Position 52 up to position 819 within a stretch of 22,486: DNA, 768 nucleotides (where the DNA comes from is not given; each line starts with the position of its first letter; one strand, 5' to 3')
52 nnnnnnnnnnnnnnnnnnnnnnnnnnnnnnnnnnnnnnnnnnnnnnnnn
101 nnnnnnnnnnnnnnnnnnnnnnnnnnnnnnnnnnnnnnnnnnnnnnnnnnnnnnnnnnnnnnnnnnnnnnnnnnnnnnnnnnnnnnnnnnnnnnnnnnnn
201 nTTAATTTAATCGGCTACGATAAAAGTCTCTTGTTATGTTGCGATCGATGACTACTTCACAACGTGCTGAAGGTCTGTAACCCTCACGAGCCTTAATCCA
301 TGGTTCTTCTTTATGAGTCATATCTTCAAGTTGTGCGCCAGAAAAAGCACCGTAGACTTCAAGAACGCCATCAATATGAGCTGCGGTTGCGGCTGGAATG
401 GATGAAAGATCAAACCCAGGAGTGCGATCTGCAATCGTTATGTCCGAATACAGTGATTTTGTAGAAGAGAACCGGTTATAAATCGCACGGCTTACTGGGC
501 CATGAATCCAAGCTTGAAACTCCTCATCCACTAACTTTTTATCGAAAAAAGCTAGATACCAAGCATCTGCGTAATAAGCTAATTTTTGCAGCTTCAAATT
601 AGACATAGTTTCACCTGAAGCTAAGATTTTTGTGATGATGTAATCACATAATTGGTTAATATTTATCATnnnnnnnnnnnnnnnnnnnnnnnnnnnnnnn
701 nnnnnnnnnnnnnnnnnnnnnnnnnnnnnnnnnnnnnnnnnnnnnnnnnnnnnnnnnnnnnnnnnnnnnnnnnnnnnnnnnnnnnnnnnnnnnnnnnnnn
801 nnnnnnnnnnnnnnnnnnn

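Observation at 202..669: Apparently orphan Panacea (DUF4065) antitoxin-like gene at the left junction, outside the usual att-int adjacency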

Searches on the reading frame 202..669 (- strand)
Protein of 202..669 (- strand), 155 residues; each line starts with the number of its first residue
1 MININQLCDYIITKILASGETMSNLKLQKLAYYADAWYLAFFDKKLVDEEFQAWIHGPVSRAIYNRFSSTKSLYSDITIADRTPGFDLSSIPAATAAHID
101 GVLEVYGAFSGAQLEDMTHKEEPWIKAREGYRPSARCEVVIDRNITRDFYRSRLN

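Call 4: search_protein_families(library=pfam, proteins=[window:202-669:-], max_evalue=0.01)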
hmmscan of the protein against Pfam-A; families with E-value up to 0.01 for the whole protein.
window:202-669:- (155 aa): 1 family
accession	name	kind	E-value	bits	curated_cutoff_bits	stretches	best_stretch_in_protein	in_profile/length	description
PF13274.11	SocA_Panacea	-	2.1e-19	70.9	25.7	1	27-124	1-112/113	Antitoxin SocA-like, Panacea domain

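Call 5: search_protein_families(library=ncbifam, proteins=[window:202-669:-], max_evalue=0.01)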
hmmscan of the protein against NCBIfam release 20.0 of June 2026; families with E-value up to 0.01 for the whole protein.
window:202-669:- (155 aa): 1 family
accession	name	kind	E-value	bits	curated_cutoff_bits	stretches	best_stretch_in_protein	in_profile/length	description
NF047745.1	SocA_antitoxin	equivalog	2.2e-17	63.3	190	1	7-151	6-156/176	type VI toxin-antitoxin system SocA family antitoxin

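Call 15: search_protein_families(library=padloc, proteins=[window:202-669:-], max_evalue=0.01)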
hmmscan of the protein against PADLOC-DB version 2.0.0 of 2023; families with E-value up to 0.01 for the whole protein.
window:202-669:- (155 aa): 0 families

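Call 16: search_protein_families(library=phrogs, proteins=[window:202-669:-], max_evalue=0.01)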
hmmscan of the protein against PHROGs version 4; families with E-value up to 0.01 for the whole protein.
window:202-669:- (155 aa): 2 families
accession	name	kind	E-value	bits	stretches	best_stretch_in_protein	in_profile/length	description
phrog_1281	-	unknown function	2.4e-37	129.5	1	1-153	7-153/195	-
phrog_10390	-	unknown function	4.4e-31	109.5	1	3-152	150-293/299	-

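Call 31: list_cluster_members(proteins=[P0001, P0007, P0008, P0012, P0014, P0022, P0046, P0104, window:202-669:-])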
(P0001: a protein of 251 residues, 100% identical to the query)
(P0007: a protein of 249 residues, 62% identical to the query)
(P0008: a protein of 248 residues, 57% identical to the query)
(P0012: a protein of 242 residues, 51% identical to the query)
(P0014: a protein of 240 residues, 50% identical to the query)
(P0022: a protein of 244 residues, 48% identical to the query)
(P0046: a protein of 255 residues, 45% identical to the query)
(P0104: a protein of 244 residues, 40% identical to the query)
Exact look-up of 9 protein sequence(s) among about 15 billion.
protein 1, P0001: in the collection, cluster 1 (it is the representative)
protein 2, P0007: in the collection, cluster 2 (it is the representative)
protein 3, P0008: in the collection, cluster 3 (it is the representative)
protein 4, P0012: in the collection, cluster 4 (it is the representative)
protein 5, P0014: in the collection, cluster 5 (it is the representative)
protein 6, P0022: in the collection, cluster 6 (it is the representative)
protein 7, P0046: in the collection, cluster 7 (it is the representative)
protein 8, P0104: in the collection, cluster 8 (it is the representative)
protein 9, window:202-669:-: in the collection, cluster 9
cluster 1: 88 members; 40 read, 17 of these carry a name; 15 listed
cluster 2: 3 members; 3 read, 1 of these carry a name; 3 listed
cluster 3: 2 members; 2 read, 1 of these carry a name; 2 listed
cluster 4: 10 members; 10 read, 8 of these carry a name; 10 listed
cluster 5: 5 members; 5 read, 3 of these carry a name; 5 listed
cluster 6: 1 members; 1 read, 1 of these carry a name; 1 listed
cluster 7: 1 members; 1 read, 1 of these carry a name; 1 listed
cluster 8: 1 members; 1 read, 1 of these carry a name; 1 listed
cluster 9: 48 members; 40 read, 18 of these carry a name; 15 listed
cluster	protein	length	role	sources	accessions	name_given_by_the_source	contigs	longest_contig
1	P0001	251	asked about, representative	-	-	hypothetical protein KUR61_004358 [Escherichia coli] | hypothetical protein n=1 Tax=Enterobacteriaceae TaxID=543 RepID=UPI0002CC9211 | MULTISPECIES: hypothetical protein [Enterobacteriaceae]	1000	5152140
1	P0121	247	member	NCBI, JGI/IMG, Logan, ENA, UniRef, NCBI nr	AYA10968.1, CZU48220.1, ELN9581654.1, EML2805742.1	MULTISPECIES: hypothetical protein [Enterobacter] | hypothetical protein | Uncharacterized protein n=1 Tax=Enterobacter cloacae TaxID=550 RepID=A0A144CR84_ENTCL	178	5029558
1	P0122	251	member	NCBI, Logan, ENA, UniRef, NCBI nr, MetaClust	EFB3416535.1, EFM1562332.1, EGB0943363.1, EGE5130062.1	hypothetical protein IDS34_003376 [Escherichia coli] | hypothetical protein n=1 Tax=Escherichia coli TaxID=562 RepID=UPI0005AB00A7 | hypothetical protein [Escherichia coli]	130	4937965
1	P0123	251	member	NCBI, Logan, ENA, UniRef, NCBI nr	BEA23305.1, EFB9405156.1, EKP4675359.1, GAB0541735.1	hypothetical protein VEE13_39550 [Escherichia coli] | hypothetical protein n=1 Tax=Enterobacteriaceae TaxID=543 RepID=UPI000F894802 | hypothetical protein [Shigella sonnei]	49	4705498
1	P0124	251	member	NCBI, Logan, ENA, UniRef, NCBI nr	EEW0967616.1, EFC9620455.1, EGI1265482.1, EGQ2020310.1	hypothetical protein I2539_004284 [Escherichia coli] | hypothetical protein n=1 Tax=Escherichia coli TaxID=562 RepID=UPI001326F68D | hypothetical protein [Escherichia coli]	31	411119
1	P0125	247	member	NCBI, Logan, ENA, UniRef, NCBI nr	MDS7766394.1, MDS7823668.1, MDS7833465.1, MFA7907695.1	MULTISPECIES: hypothetical protein [Enterobacteriaceae] | hypothetical protein n=1 Tax=Enterobacteriaceae TaxID=543 RepID=UPI0007CBC08A | hypothetical protein [Klebsiella michiganensis]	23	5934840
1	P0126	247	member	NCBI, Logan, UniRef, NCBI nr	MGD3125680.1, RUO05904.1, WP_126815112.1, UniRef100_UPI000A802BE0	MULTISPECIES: hypothetical protein [Enterobacteriaceae] | hypothetical protein n=1 Tax=Enterobacteriaceae TaxID=543 RepID=UPI000A802BE0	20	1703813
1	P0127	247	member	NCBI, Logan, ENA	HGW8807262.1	TPA: hypothetical protein ACNRRR_001965 [Citrobacter freundii]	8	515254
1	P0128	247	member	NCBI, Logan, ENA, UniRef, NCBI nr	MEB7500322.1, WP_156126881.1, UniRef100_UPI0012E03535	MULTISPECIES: hypothetical protein [Leclercia] | hypothetical protein n=1 Tax=Leclercia TaxID=83654 RepID=UPI0012E03535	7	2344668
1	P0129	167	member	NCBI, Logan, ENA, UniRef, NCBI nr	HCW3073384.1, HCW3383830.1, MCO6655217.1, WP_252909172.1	TPA: hypothetical protein OXC51_000488 [Enterobacter roggenkampii] | hypothetical protein n=1 Tax=Enterobacter roggenkampii TaxID=1812935 RepID=UPI0020924BA1 | hypothetical protein [Enterobacter roggenkampii]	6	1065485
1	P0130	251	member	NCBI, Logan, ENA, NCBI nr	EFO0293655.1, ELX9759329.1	hypothetical protein D0Y87_12735 [Escherichia coli] | hypothetical protein [Escherichia coli]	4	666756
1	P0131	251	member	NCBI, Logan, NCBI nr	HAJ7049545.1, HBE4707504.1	TPA: hypothetical protein HNN93_03400 [Escherichia coli] | hypothetical protein [Escherichia coli]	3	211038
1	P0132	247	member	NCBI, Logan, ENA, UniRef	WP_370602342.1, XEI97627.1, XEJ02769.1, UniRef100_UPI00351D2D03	hypothetical protein [Citrobacter cronae] | hypothetical protein n=1 Tax=Citrobacter cronae TaxID=1748967 RepID=UPI00351D2D03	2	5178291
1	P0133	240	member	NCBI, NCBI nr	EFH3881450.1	hypothetical protein F9435_11710, partial [Escherichia coli] | hypothetical protein [Escherichia coli]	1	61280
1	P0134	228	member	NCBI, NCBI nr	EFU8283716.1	hypothetical protein HRZ45_003319, partial [Escherichia coli] | hypothetical protein [Escherichia coli]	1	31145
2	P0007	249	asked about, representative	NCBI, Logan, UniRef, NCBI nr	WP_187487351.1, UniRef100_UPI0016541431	hypothetical protein [Duffyella gerundensis] | hypothetical protein n=1 Tax=Duffyella gerundensis TaxID=1619313 RepID=UPI0016541431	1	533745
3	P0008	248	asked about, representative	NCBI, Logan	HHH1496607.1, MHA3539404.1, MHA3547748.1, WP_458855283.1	hypothetical protein [Yersinia enterocolitica]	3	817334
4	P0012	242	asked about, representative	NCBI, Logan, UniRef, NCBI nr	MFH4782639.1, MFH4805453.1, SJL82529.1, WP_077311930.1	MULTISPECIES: hypothetical protein [Vibrio] | Uncharacterized protein n=1 Tax=Vibrio palustris TaxID=1918946 RepID=A0A1R4B0V0_9VIBR | hypothetical protein [Vibrio palustris]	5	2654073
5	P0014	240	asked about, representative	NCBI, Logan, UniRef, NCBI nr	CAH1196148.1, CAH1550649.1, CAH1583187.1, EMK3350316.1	conserved hypothetical protein [Vibrio harveyi] | hypothetical protein n=1 Tax=Vibrio TaxID=662 RepID=UPI0022CD8A0A | hypothetical protein [Vibrio sp. MarTm2]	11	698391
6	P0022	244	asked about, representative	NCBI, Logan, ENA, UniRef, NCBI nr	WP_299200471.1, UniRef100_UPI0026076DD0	hypothetical protein [uncultured Amphritea sp.] | hypothetical protein n=1 Tax=uncultured Amphritea sp. TaxID=981605 RepID=UPI0026076DD0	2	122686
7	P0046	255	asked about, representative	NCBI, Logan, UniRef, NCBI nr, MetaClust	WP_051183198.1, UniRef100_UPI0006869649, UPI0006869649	hypothetical protein [Desulfocurvibacter africanus] | hypothetical protein n=1 Tax=Desulfocurvibacter africanus TaxID=873 RepID=UPI0006869649 | status=active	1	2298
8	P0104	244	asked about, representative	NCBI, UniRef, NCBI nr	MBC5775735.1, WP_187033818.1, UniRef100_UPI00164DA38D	hypothetical protein H8S95_16780 [Pontibacter sp. KCTC 32443] | hypothetical protein n=1 Tax=Pontibacter TaxID=323449 RepID=UPI00164DA38D | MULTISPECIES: hypothetical protein [Pontibacter]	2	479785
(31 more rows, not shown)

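Call 44: find_encoding_contigs(protein=window:202-669:-, flank=4000, max_places=10)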
Protein window:202-669:- (155 aa): 30 contigs read that carry it; 10 places shown.
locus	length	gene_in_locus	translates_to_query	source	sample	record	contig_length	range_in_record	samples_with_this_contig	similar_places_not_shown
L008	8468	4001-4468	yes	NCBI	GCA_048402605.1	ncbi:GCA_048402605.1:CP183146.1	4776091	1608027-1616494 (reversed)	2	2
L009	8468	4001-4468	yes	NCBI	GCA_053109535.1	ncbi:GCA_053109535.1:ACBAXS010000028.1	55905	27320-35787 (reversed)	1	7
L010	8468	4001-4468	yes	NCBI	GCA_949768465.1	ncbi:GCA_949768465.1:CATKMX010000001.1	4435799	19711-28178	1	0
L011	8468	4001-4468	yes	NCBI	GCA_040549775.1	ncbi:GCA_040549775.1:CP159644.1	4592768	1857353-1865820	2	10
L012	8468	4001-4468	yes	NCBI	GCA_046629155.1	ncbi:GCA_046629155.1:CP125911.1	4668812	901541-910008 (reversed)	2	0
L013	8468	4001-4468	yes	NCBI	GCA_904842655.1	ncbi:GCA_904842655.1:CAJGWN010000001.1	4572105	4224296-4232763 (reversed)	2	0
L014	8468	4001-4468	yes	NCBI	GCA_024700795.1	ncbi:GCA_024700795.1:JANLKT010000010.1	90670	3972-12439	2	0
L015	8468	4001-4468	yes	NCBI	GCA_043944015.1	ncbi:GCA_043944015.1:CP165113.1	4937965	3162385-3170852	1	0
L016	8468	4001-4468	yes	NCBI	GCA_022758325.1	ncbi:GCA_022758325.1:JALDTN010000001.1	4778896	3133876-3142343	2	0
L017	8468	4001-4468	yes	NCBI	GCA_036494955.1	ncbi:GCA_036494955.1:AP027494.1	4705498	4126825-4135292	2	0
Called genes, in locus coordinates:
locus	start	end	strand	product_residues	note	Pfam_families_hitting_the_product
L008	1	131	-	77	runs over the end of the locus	PF10809:DUF2732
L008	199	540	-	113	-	PF17282:DUF5347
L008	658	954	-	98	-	PF10893:Phage_186_Fil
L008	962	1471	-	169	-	PF06892:Phage_CP76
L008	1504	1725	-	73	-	-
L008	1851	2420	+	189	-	PF07022:Phage_CI_repr, PF16452:Phage_CI_C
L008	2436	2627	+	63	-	PF27300:YdcA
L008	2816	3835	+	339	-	PF24624:Int_N, PF00589:Phage_integrase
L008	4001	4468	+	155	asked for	PF13274:SocA_Panacea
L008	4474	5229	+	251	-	-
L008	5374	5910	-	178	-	PF00440:TetR_N, PF13977:TetR_C_6 (faint), PF17940:TetR_C_31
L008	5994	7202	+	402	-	PF07690:MFS_1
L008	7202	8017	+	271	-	PF00702:Hydrolase, PF08282:Hydrolase_3, PF12710:HAD (faint), PF05116:S6PP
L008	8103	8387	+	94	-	-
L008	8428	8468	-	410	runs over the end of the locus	PF07690:MFS_1, PF00083:Sugar_tr (weak)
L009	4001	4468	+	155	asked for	PF13274:SocA_Panacea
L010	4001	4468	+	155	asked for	PF13274:SocA_Panacea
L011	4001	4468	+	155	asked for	PF13274:SocA_Panacea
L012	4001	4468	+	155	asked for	PF13274:SocA_Panacea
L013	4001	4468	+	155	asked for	PF13274:SocA_Panacea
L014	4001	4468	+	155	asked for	PF13274:SocA_Panacea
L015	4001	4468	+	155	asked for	PF13274:SocA_Panacea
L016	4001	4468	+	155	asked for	PF13274:SocA_Panacea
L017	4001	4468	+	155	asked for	PF13274:SocA_Panacea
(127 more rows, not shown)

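Call 75: search_dna_similar(query=window:202-669:-, collection=phages, mode=protein, max_rows=30, max_evalue=0.001)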
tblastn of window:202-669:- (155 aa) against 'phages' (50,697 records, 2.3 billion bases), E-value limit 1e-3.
Records with a match: 183; places in all: 188; records where one place covers at least 80% of the query: 95.
Best place of each record, by identity: <60% 183.
By first word of the organism name: Paenibacillus 26; Streptococcus 25; Bacteriophage 22; Pseudomonas 20; Stx2a-converting 19; Escherichia 8; Burkholderia 6; Staphylococcus 6; Bordetella 5; Listeria 5; and 25 more.
By host as written in the record: - 29; Paenibacillus larvae 18; Pseudomonas aeruginosa 18; Helicobacter cinaedi 12; Paenibacillus larvae ATCC 9545 7; Bordetella avium 5; Listeria monocytogenes 4; Riemerella anatipestifer 3; and 73 more.
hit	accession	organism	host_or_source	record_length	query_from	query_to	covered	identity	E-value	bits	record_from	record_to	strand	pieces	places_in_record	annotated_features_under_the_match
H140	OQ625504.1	Cylindrospermopsis phage Cr-LKS4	Cylindrospermopsis raciborskii KLL07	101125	1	153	99%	37.4%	3e-24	102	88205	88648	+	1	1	hypothetical protein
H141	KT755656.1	Paenibacillus phage Tripp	Paenibacillus larvae ATCC 9545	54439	1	155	100%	36.5%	4e-24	102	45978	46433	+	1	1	hypothetical protein (x2)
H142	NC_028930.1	Paenibacillus phage Tripp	Paenibacillus larvae ATCC 9545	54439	1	155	100%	36.5%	4e-24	102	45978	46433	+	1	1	DUF4065 domain-containing protein | hypothetical protein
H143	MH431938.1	Paenibacillus phage C7Cdelta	Paenibacillus larvae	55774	1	155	100%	36.5%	4e-24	102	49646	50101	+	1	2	hypothetical protein (x2)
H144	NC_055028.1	Paenibacillus phage C7Cdelta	Paenibacillus larvae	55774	1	155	100%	36.5%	4e-24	102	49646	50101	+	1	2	DUF4065 domain-containing protein | hypothetical protein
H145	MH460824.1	Paenibacillus phage Unity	Paenibacillus larvae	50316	1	154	99%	36.8%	4e-24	102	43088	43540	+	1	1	hypothetical protein | antitoxin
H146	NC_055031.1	Paenibacillus phage Unity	Paenibacillus larvae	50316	1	154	99%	36.8%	4e-24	102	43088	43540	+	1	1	DUF4065 domain-containing protein | antitoxin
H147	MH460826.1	Paenibacillus phage Heath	Paenibacillus larvae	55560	1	154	99%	36.8%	4e-24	102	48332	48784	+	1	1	hypothetical protein | antitoxin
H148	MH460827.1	Paenibacillus phage Halcyone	Paenibacillus larvae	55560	1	154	99%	36.8%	4e-24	102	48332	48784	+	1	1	hypothetical protein | antitoxin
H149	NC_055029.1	Paenibacillus phage Halcyone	Paenibacillus larvae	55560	1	154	99%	36.8%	4e-24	102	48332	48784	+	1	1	DUF4065 domain-containing protein | antitoxin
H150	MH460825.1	Paenibacillus phage Scottie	Paenibacillus larvae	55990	1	154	99%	36.8%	4e-24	102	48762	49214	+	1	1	hypothetical protein | antitoxin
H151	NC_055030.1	Paenibacillus phage Scottie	Paenibacillus larvae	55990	1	154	99%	36.8%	4e-24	102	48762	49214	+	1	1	DUF4065 domain-containing protein | antitoxin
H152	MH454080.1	Paenibacillus phage Ley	Paenibacillus larvae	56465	1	154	99%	36.8%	8e-24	101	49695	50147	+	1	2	hypothetical protein (x2)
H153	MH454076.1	Paenibacillus phage Ash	Paenibacillus larvae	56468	1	154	99%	36.8%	8e-24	101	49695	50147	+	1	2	hypothetical protein (x2)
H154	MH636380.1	Cylindrospermopsis raciborskii virus RM-2018a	Reeuwijkse Plassen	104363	1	153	99%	36.8%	2e-23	100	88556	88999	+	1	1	putative phage-associated protein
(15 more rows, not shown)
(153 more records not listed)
